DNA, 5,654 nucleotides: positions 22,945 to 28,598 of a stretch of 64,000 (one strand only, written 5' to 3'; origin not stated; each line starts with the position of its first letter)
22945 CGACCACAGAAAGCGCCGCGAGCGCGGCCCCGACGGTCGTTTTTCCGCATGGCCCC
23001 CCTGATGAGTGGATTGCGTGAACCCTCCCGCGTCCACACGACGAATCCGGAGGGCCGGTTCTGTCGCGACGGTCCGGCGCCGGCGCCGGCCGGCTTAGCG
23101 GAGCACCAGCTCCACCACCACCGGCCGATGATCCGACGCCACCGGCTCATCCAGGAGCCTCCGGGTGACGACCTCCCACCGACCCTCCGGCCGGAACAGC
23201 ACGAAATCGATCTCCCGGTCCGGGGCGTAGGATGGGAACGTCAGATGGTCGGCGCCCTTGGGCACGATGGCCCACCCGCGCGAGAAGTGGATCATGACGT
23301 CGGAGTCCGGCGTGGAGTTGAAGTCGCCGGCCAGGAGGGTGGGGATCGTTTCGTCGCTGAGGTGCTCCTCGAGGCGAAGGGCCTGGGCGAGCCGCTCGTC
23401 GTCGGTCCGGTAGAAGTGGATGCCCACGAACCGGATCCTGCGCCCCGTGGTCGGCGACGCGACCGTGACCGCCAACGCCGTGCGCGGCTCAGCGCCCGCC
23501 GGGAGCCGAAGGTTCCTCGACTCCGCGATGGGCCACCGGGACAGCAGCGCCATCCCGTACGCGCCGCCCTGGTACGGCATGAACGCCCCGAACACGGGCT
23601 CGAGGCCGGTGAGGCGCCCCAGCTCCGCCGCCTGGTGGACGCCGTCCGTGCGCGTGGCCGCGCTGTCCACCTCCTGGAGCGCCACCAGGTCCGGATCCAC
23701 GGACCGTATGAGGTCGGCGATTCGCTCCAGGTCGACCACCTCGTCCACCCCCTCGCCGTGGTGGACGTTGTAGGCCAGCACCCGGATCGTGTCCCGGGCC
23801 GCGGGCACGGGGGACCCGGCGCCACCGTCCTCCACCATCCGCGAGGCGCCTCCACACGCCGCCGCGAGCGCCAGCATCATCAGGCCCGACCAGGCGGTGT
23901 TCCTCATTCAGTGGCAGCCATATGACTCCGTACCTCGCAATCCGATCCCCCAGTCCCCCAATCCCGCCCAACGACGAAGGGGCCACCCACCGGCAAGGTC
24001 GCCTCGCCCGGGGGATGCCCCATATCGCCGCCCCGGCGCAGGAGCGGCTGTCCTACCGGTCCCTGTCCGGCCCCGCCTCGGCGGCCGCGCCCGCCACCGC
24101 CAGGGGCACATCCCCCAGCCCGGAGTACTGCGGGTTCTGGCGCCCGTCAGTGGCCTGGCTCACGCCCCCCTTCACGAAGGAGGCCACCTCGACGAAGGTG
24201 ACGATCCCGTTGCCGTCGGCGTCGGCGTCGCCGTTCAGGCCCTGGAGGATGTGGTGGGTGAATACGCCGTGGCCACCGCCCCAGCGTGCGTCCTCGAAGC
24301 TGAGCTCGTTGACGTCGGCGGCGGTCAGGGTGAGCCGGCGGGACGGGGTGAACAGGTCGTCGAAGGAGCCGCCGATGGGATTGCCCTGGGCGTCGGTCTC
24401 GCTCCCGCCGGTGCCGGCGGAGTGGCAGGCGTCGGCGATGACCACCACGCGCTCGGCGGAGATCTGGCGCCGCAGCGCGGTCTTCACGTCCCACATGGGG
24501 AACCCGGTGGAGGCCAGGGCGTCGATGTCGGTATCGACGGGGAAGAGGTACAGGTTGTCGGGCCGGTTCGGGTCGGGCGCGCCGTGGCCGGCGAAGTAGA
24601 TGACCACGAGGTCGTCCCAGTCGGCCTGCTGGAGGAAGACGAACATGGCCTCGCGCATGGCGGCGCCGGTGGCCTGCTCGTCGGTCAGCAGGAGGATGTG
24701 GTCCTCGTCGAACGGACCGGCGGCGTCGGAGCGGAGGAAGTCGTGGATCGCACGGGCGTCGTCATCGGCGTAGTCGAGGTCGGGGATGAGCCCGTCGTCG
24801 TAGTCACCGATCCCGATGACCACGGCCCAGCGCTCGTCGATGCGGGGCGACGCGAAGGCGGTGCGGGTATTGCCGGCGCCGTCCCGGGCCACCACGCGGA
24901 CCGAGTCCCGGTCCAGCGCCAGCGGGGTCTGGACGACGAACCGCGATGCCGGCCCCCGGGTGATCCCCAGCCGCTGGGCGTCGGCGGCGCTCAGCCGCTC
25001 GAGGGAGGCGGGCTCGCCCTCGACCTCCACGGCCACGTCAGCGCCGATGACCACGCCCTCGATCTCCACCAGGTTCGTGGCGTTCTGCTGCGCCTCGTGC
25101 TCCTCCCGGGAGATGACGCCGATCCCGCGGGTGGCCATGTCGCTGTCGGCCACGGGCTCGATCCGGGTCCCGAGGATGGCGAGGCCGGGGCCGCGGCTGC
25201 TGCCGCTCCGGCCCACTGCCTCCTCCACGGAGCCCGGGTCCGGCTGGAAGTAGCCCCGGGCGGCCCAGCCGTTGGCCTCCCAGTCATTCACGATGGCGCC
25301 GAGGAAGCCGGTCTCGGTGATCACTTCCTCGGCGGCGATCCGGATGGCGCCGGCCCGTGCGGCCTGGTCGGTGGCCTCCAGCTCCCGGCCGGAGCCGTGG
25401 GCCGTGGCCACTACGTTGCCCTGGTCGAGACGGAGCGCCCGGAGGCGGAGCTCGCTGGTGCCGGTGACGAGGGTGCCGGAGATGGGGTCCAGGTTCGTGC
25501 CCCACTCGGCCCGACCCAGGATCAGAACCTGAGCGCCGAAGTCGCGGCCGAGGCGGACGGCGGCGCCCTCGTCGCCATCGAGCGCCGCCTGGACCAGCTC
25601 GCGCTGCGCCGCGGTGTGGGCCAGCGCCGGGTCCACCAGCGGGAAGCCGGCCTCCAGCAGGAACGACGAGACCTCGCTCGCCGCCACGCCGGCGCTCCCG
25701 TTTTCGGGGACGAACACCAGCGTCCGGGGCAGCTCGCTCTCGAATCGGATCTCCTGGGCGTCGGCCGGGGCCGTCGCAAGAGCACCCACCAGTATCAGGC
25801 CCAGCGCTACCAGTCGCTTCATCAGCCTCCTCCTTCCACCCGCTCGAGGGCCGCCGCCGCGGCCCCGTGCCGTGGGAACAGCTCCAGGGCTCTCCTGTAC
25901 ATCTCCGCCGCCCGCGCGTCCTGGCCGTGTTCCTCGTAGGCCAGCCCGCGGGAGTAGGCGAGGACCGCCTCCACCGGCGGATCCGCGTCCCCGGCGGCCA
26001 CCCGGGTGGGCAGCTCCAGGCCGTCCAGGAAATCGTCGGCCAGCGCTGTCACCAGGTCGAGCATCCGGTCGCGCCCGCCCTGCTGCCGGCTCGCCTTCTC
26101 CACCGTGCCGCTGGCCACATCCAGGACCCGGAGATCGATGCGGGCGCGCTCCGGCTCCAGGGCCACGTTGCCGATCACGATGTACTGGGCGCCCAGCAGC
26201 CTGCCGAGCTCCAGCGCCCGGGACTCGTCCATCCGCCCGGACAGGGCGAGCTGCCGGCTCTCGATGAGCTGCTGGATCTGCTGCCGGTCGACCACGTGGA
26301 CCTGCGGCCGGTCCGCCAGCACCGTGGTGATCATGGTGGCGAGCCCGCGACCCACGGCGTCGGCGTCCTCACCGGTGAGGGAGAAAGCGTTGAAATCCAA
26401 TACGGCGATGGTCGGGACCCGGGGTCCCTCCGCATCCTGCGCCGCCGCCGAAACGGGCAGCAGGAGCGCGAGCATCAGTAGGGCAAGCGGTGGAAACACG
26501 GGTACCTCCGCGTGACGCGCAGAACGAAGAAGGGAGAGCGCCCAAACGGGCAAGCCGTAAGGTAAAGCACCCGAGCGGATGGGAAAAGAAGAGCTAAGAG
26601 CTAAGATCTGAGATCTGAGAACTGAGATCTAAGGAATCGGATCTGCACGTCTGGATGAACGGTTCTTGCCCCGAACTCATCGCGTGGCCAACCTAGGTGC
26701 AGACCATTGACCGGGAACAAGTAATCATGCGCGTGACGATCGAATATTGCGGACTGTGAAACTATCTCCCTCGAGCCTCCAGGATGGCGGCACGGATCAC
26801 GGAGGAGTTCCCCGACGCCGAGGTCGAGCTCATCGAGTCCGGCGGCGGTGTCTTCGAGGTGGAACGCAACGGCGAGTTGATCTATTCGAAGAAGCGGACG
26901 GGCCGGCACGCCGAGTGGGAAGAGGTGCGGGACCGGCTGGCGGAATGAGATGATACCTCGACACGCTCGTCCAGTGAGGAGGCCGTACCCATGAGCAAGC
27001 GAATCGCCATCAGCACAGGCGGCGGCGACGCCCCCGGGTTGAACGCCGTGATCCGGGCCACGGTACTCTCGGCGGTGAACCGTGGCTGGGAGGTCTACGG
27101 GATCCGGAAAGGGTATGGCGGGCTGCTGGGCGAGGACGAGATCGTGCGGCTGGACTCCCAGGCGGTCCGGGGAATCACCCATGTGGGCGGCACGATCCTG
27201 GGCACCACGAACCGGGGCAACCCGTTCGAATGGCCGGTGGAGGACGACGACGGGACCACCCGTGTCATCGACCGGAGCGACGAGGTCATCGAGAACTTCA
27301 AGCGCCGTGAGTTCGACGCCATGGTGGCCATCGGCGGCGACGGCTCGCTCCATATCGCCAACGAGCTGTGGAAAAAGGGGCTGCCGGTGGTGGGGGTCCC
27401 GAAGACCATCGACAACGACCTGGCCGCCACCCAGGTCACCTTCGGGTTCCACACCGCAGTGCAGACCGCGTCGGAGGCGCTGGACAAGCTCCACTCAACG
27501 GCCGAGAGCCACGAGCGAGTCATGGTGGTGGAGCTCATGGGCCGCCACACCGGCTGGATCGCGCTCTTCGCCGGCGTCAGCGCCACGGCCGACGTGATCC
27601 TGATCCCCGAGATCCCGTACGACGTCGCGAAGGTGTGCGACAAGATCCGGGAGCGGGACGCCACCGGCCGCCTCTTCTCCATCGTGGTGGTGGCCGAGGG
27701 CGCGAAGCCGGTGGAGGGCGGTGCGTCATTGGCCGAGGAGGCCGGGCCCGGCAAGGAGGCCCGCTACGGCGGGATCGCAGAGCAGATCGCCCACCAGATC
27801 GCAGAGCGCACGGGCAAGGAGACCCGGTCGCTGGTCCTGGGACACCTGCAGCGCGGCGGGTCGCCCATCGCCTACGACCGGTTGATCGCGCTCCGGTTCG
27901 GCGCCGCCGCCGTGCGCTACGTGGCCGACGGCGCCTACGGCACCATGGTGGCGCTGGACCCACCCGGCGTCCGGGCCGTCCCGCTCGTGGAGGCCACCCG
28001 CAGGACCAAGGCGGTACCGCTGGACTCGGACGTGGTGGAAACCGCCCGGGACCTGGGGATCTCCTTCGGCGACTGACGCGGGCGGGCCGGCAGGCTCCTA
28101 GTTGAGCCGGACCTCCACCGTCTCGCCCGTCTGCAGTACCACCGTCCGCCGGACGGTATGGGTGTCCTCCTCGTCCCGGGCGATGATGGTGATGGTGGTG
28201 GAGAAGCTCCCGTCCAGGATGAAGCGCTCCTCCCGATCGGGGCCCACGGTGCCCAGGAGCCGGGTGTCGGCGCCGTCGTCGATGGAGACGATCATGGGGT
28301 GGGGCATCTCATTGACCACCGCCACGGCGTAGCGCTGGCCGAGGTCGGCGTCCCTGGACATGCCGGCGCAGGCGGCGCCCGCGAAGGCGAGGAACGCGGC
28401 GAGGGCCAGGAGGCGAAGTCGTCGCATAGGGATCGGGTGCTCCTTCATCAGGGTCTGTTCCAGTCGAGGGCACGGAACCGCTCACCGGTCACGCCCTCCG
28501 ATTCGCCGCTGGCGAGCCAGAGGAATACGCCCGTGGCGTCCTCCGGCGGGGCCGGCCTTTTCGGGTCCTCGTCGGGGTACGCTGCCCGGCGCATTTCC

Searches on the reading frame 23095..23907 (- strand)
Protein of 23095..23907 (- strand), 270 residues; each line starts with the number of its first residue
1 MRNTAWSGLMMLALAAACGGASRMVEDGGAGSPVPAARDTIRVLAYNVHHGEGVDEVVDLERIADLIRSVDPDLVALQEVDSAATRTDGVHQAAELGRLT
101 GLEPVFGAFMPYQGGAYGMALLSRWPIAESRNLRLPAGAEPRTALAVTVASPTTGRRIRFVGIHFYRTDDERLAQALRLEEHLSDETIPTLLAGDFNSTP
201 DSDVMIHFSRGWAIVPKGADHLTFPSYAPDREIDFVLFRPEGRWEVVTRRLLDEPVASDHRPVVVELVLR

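Call 69: search_protein_families(library=pfam, proteins=[window:23095-23907:-], max_evalue=0.0001)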
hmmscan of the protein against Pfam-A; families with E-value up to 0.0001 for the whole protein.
window:23095-23907:- (270 aa): 2 families
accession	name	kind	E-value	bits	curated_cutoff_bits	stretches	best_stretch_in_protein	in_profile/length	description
PF03372.29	Exo_endo_phos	-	1.6e-25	90.6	24.5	1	45-260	2-225/225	Endonuclease/Exonuclease/phosphatase family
PF23226.1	Exo_endo_phos_PGAP2IP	-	2e-07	31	27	1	44-201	7-163/239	PGAP2IP, C-terminal nuclease-like domain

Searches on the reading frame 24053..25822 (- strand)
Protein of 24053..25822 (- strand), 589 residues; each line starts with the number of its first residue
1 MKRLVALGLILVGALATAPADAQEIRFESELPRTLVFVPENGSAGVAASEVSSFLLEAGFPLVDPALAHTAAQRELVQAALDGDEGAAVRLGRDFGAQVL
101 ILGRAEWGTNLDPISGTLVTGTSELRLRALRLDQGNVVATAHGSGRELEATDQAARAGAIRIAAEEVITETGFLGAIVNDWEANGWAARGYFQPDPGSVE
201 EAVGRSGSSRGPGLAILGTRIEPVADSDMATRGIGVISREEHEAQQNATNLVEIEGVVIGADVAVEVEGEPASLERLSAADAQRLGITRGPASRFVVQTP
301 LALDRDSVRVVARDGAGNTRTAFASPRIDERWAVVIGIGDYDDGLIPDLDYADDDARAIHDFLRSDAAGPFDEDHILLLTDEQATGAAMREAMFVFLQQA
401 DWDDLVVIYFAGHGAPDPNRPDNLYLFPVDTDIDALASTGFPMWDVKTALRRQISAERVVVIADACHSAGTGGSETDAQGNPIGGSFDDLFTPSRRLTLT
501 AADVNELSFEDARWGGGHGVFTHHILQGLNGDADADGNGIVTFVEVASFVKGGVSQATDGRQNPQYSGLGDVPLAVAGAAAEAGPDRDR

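Call 69: search_protein_families(library=pfam, proteins=[window:24053-25822:-], max_evalue=0.0001)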
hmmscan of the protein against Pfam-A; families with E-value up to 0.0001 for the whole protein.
window:24053-25822:- (589 aa): 1 family
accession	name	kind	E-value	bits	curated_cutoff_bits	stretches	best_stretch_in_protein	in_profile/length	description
PF00656.27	Peptidase_C14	-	2.2e-17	64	21.4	1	331-567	2-224/233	Caspase domain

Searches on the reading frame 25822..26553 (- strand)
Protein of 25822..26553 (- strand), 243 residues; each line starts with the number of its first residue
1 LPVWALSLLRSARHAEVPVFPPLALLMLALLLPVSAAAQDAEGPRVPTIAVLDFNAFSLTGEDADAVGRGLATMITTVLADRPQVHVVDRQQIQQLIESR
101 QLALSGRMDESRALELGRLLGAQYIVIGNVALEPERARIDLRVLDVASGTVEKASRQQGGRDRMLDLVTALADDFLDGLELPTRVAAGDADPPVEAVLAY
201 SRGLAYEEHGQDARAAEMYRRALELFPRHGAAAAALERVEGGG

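Call 69: search_protein_families(library=pfam, proteins=[window:25822-26553:-], max_evalue=0.0001)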
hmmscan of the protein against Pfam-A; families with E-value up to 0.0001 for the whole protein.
window:25822-26553:- (243 aa): 3 families
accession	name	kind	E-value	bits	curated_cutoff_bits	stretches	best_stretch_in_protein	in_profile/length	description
PF03783.19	CsgG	-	2.1e-12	47.2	20.8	1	47-130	10-98/210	Curli production assembly/transport component CsgG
PF13036.11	LpoB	-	1.2e-05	25.7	22.3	1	71-147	50-135/147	Peptidoglycan-synthase activator LpoB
PF07719.23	TPR_2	-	1.9e-05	24.9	27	1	199-229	4-34/34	Tetratricopeptide repeat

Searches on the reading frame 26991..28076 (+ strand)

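Call 22: search_protein_families(library=pfam, proteins=[window:26991-28076:+], max_evalue=0.01)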
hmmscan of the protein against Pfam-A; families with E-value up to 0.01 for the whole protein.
window:26991-28076:+ (361 aa): 3 families
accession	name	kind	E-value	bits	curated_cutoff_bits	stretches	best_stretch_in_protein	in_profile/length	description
PF00365.25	PFK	-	4.4e-105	351.4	30.9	1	4-310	1-276/277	Phosphofructokinase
PF01513.26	NAD_kinase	-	8.5e-05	23.3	25.5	1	89-137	54-103/130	ATP-NAD kinase N-terminal domain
PF00781.29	DAGK_cat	-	0.00084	19.4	23.6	1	96-164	44-112/125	Diacylglycerol kinase catalytic domain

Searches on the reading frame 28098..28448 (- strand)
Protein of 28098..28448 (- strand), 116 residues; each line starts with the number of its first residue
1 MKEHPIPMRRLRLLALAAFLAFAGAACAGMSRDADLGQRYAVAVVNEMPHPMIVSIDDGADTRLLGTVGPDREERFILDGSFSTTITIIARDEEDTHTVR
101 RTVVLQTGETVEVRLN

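Call 22: search_protein_families(library=pfam, proteins=[window:28098-28448:-], max_evalue=0.01)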
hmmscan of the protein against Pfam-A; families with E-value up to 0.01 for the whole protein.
window:28098-28448:- (116 aa): 0 families

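Call 23: search_protein_families(library=ncbifam, proteins=[window:28098-28448:-], max_evalue=0.01)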
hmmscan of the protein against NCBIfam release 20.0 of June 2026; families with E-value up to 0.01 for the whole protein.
window:28098-28448:- (116 aa): 0 families
